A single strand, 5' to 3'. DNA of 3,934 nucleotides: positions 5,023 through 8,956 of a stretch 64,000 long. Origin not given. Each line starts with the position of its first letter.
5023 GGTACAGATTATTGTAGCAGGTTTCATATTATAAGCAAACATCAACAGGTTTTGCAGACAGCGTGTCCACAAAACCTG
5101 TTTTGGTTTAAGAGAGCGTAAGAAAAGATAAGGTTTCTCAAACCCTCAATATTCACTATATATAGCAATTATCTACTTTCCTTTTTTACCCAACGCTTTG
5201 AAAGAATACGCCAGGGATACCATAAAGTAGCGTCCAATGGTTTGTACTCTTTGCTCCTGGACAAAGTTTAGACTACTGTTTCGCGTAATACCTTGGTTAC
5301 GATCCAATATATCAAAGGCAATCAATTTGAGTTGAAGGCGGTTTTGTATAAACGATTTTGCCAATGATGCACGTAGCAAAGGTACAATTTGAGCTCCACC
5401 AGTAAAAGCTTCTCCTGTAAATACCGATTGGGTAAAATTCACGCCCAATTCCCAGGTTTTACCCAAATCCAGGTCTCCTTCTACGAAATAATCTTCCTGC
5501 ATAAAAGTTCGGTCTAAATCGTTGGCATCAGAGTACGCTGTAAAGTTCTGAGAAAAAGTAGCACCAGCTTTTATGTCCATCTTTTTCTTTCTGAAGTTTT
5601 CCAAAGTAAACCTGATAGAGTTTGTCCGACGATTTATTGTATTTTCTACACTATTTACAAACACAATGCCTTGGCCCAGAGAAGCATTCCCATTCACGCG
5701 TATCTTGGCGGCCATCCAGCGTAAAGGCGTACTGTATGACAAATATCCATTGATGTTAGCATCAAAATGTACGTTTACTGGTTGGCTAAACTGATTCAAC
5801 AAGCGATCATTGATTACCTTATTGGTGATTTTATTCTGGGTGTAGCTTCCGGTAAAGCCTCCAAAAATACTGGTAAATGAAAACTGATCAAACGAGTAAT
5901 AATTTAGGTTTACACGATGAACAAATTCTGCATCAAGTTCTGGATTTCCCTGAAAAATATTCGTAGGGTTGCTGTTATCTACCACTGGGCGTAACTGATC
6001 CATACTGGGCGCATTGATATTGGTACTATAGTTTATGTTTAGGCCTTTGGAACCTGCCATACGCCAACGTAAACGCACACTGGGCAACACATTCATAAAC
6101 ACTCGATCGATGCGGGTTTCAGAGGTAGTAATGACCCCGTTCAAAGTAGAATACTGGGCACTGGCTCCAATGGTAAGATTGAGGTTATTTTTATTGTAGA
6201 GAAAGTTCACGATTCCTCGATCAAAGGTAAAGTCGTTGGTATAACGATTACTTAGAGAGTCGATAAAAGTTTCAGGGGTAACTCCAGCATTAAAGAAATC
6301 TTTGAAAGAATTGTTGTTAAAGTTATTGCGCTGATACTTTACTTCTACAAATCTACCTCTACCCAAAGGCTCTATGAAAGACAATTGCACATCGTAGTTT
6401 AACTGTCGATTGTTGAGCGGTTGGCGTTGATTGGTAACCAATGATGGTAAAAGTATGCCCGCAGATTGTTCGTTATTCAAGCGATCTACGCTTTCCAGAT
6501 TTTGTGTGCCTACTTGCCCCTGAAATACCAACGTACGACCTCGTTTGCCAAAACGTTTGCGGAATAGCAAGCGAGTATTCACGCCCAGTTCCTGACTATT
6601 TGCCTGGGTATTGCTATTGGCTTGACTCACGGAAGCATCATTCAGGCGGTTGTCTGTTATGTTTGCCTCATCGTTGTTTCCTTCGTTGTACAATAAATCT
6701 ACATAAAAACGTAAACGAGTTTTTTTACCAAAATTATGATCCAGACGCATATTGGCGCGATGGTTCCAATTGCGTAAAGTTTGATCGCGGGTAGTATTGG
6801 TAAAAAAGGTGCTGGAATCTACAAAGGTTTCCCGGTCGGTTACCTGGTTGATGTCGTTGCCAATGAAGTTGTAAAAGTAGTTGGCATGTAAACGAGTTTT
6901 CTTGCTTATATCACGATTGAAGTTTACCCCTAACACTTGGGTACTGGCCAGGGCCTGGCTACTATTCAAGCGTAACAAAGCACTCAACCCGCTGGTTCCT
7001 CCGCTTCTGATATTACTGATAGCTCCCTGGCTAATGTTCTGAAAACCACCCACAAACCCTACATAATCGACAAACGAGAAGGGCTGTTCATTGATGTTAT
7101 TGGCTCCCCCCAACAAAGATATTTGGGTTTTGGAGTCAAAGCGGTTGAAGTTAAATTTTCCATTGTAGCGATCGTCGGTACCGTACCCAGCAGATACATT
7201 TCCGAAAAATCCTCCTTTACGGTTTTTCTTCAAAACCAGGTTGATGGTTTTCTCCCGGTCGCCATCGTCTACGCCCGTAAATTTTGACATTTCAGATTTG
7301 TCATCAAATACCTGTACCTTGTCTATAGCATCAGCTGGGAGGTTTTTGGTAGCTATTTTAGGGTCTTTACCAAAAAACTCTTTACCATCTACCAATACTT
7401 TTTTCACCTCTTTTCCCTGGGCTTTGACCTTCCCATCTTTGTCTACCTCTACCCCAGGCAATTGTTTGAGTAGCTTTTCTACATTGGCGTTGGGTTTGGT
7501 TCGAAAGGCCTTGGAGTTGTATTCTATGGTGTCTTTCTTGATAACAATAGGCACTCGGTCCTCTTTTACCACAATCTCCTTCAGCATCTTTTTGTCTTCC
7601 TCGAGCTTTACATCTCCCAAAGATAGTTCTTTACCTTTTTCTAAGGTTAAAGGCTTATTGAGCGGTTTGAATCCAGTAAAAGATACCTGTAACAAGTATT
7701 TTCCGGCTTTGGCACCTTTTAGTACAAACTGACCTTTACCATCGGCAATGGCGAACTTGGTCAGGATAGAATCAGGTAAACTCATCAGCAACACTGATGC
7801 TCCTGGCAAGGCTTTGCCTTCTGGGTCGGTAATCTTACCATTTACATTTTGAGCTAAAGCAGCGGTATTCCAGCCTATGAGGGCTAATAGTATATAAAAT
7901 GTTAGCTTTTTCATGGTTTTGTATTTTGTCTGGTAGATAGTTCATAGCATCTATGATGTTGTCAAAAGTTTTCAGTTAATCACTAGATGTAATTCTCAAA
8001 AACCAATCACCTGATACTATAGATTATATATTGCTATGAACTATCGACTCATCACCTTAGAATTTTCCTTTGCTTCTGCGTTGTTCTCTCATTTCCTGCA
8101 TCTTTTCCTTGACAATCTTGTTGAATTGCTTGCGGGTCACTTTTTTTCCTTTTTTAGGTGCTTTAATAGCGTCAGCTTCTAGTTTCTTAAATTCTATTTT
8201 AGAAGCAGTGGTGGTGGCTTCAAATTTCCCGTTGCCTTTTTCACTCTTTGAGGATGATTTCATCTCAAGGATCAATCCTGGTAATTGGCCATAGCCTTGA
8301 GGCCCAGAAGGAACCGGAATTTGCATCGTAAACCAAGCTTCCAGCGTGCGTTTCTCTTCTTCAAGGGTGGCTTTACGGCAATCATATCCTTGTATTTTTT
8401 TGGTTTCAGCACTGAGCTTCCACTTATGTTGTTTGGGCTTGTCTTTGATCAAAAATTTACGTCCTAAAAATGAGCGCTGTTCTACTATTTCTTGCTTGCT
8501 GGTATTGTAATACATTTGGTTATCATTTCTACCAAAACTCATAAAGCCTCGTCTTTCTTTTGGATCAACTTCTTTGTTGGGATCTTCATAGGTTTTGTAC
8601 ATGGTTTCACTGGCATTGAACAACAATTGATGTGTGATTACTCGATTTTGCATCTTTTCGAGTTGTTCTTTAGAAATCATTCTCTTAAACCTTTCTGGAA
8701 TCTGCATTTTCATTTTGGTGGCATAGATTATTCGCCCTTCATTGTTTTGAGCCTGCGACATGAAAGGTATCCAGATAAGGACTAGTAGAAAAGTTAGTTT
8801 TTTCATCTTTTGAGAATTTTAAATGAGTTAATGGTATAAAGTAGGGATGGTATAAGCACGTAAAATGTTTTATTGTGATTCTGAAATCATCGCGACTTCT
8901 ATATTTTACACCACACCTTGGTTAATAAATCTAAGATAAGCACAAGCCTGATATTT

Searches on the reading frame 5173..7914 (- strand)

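Call 85: search_protein_families(library=pfam, proteins=[window:5173-7914:-], max_evalue=0.00001)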
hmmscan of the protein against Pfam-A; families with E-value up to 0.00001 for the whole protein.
window:5173-7914:- (913 aa): 3 families
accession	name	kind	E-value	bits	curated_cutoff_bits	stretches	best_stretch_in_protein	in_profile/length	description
PF14905.12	OMP_b-brl_3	-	1.5e-31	110.3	27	1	453-903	1-408/408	Outer membrane protein beta-barrel family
PF13715.12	CarbopepD_reg_2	-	1.7e-13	50.8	32.2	1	24-116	1-88/88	CarboxypepD_reg-like domain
PF13620.12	CarboxypepD_reg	-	2.7e-12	47.3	32.3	1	24-104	2-81/82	Carboxypeptidase regulatory-like domain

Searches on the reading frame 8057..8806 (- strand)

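Call 109: search_protein_families(library=pfam, proteins=[window:8057-8806:-], max_evalue=0.00001)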
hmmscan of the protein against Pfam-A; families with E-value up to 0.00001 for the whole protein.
window:8057-8806:- (249 aa): 2 families
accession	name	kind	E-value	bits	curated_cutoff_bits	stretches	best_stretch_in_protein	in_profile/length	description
PF09697.16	Porph_ging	-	1.2e-13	51.8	25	1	150-181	50-81/81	Protein of unknown function (Porph_ging)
PF22252.2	PNGase_F-II_N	-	7.4e-13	49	27.6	1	125-216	76-158/173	N-glycanase peptide, N-terminal domain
